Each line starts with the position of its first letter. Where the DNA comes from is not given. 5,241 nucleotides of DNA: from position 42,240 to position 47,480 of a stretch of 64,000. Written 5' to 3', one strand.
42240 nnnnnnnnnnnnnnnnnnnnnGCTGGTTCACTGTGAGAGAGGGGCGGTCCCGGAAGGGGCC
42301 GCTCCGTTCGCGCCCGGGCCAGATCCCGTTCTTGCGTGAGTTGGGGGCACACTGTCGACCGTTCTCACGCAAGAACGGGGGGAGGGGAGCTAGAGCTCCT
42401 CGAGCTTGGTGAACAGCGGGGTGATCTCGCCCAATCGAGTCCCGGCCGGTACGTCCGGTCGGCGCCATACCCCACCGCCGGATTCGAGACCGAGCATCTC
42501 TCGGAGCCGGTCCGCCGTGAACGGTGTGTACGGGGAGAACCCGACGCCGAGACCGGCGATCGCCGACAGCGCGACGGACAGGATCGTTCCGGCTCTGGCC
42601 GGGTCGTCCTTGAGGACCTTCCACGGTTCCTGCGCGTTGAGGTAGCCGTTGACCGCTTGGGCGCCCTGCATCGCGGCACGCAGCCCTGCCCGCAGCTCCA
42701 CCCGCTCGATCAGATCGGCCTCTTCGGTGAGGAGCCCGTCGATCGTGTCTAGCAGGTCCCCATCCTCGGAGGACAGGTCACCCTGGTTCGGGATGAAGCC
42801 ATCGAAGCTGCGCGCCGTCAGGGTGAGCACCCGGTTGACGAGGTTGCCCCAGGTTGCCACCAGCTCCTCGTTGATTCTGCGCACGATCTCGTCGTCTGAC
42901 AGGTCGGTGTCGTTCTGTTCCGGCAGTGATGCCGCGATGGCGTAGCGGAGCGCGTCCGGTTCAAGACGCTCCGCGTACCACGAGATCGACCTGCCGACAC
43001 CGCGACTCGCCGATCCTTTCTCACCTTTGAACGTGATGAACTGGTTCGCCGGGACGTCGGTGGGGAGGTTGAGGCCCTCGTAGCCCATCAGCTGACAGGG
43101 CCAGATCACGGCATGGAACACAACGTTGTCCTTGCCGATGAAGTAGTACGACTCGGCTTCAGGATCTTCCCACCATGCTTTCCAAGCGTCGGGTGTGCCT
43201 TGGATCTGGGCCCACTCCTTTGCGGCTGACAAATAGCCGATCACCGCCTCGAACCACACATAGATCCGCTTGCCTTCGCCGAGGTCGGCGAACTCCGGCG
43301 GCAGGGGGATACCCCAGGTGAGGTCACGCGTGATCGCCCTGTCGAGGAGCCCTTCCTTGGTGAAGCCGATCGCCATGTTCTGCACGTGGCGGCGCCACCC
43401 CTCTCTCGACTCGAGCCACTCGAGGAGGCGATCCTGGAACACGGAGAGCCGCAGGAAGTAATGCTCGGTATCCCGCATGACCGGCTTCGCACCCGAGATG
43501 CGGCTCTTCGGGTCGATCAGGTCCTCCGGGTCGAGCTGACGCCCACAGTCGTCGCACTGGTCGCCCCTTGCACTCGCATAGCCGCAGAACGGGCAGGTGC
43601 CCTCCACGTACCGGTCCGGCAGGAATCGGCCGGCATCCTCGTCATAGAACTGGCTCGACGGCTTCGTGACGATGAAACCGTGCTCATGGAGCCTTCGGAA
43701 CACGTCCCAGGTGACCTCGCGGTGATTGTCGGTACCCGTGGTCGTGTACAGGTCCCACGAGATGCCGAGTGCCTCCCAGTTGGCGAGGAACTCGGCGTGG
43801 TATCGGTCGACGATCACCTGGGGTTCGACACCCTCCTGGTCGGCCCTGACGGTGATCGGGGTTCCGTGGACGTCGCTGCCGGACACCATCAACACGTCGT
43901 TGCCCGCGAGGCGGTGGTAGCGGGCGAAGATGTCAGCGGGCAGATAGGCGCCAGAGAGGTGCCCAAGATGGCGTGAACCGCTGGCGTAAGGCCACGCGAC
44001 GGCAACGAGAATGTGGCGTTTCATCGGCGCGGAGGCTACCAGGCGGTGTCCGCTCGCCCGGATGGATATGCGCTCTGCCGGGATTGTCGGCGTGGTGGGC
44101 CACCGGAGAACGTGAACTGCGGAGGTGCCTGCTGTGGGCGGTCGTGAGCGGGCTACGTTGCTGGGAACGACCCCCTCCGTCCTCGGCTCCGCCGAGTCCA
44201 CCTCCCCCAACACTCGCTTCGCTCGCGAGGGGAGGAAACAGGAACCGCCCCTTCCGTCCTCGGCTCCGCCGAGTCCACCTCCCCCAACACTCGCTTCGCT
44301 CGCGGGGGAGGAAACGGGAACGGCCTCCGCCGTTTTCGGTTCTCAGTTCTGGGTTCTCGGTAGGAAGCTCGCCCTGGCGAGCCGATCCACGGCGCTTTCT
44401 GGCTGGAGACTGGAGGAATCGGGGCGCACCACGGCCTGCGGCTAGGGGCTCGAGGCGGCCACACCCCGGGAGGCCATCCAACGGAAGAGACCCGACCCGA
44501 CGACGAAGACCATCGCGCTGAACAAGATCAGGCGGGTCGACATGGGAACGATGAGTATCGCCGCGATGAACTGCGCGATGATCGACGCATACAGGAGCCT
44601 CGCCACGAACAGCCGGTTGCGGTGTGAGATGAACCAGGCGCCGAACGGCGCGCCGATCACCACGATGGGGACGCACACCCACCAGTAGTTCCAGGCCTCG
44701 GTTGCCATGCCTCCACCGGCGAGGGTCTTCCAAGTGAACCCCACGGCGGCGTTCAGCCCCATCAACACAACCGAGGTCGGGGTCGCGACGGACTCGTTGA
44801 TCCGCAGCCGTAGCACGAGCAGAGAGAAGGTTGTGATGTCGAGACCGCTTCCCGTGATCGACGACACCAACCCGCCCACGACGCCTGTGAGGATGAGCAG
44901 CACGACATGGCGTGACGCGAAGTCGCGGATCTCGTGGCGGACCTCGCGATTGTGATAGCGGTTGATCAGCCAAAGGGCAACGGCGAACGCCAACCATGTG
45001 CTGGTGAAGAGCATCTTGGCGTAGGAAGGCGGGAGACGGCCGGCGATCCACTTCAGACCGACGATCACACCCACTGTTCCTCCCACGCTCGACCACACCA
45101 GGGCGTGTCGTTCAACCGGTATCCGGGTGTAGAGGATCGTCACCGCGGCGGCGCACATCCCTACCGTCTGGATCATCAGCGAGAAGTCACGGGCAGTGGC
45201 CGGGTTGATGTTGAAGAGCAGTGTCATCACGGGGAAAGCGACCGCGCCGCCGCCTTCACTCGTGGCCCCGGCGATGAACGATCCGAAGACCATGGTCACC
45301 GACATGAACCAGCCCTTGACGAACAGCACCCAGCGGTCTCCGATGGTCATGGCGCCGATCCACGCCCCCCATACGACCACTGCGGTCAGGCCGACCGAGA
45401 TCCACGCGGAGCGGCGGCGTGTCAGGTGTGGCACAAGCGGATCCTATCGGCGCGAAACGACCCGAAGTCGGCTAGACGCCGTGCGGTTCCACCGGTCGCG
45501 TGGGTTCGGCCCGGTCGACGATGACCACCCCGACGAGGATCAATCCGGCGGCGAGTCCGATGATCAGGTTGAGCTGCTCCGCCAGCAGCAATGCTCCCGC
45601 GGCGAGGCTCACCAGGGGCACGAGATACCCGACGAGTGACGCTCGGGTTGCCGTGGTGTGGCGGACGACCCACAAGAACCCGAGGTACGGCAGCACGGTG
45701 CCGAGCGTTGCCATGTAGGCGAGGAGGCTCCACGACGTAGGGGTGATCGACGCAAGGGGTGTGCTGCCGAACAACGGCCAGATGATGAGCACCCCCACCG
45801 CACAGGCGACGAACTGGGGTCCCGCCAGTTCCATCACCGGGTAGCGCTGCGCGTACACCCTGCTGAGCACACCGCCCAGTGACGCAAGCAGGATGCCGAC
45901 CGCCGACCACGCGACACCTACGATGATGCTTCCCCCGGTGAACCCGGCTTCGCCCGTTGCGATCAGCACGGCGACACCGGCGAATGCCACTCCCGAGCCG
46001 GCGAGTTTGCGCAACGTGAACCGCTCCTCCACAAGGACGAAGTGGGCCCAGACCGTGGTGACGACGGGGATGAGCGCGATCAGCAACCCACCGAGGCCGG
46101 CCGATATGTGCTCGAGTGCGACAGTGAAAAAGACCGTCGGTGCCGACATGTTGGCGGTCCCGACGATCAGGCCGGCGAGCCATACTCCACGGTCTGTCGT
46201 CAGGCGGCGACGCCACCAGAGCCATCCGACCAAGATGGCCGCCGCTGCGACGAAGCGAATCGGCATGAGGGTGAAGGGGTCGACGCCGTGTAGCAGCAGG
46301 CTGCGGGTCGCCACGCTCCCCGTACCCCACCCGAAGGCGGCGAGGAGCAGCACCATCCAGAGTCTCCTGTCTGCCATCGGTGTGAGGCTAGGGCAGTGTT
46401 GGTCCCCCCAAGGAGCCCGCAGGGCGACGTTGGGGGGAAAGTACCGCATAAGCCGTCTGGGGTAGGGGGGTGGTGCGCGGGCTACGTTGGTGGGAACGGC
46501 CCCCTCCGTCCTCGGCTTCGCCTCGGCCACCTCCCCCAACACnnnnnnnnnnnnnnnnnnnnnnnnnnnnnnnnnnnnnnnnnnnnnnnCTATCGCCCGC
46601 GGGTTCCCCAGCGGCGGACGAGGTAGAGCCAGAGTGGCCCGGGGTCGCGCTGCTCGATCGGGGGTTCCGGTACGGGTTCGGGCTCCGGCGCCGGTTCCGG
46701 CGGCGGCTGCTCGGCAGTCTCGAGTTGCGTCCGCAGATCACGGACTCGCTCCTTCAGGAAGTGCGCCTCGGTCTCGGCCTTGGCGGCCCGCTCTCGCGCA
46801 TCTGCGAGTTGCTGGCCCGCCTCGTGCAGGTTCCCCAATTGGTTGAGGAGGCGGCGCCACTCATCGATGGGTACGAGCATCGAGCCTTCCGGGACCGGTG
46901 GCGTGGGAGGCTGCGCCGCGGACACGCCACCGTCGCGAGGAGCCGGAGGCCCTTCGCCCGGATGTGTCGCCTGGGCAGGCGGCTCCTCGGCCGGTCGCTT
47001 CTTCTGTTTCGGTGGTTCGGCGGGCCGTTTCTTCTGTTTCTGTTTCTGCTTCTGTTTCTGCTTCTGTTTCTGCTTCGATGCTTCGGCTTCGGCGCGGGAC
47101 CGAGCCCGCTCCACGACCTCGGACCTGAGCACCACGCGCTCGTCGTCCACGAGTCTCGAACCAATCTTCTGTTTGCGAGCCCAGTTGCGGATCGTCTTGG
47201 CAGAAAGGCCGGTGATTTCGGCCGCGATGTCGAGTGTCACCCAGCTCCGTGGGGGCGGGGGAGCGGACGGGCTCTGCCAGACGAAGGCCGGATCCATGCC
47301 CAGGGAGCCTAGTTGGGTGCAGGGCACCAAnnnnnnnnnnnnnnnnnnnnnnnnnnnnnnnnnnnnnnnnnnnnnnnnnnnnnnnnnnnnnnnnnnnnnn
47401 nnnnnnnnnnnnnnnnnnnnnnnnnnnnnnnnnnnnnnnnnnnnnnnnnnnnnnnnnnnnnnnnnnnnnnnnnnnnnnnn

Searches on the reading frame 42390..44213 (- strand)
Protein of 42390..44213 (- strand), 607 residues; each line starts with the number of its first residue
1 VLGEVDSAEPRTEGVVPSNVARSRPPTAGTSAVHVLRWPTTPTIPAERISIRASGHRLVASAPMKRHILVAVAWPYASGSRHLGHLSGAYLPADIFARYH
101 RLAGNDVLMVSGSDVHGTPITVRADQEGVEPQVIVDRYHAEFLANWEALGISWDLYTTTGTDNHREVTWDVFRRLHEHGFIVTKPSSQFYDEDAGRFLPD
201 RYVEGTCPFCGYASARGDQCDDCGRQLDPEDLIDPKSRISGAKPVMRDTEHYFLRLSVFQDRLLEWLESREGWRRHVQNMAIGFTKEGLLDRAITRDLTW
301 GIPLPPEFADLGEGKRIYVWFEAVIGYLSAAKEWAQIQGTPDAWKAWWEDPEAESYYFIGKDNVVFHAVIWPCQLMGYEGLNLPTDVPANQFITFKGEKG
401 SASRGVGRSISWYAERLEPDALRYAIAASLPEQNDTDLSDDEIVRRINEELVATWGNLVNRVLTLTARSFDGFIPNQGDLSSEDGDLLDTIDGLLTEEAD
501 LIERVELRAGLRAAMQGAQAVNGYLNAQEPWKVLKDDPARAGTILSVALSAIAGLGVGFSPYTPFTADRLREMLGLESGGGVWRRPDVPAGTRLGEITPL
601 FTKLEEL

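Call 10: search_protein_families(library=pfam, proteins=[window:42390-44213:-])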
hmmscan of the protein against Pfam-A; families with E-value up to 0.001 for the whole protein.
window:42390-44213:- (607 aa): 3 families
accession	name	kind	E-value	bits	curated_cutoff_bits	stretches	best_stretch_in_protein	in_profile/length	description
PF09334.17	tRNA-synt_1g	-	3.1e-144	481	20.1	1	68-463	1-391/391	tRNA synthetases class I (M)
PF00133.28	tRNA-synt_1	-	4.8e-13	49.1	22.7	1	68-305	25-244/414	tRNA synthetases class I (I, L, M and V)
PF19303.5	Anticodon_3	-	2.3e-09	37.7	23.5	1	474-578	1-105/152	Anticodon binding domain of methionyl tRNA ligase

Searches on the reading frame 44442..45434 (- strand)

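Call 10: search_protein_families(library=pfam, proteins=[window:44442-45434:-])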
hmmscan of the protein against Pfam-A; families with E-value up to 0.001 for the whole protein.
window:44442-45434:- (330 aa): 1 family
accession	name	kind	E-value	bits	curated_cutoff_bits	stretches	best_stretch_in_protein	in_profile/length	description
PF01925.25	TauE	-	4.2e-19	69.6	32.6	1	47-284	4-229/237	Sulfite exporter TauE/SafE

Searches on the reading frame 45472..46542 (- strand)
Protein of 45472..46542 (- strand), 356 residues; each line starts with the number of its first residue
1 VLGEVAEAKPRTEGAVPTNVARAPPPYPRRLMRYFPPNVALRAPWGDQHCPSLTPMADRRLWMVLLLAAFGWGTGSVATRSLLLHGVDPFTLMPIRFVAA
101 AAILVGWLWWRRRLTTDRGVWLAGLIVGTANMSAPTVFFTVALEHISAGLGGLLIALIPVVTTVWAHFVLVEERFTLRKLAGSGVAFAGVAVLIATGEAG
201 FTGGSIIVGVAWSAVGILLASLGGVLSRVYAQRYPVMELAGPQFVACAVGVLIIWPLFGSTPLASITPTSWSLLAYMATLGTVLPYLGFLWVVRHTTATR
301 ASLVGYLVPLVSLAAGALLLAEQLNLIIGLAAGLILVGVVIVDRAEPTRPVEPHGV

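Call 10: search_protein_families(library=pfam, proteins=[window:45472-46542:-])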
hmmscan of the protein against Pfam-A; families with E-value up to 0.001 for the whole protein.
window:45472-46542:- (356 aa): 1 family
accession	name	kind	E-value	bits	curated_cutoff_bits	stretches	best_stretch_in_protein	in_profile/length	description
PF00892.27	EamA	-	7.2e-37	127.1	28.2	2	64-194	6-134/135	EamA-like transporter family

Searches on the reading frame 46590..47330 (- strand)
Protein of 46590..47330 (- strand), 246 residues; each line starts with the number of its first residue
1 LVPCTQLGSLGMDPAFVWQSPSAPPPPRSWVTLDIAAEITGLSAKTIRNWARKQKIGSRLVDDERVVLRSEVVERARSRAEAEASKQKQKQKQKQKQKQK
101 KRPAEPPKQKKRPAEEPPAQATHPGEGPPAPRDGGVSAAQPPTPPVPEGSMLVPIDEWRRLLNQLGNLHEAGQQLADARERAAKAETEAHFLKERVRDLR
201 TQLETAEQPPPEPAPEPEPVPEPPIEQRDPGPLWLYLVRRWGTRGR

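Call 10: search_protein_families(library=pfam, proteins=[window:46590-47330:-])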
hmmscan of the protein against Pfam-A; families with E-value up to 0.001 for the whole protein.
window:46590-47330:- (246 aa): 2 families
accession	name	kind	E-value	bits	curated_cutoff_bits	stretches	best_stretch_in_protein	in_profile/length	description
PF12728.13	HTH_17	-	2.3e-05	25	27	1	30-79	1-50/51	Helix-turn-helix domain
PF00376.29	MerR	-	0.00058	20.1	28.2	0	36-56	5-25/38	MerR family regulatory protein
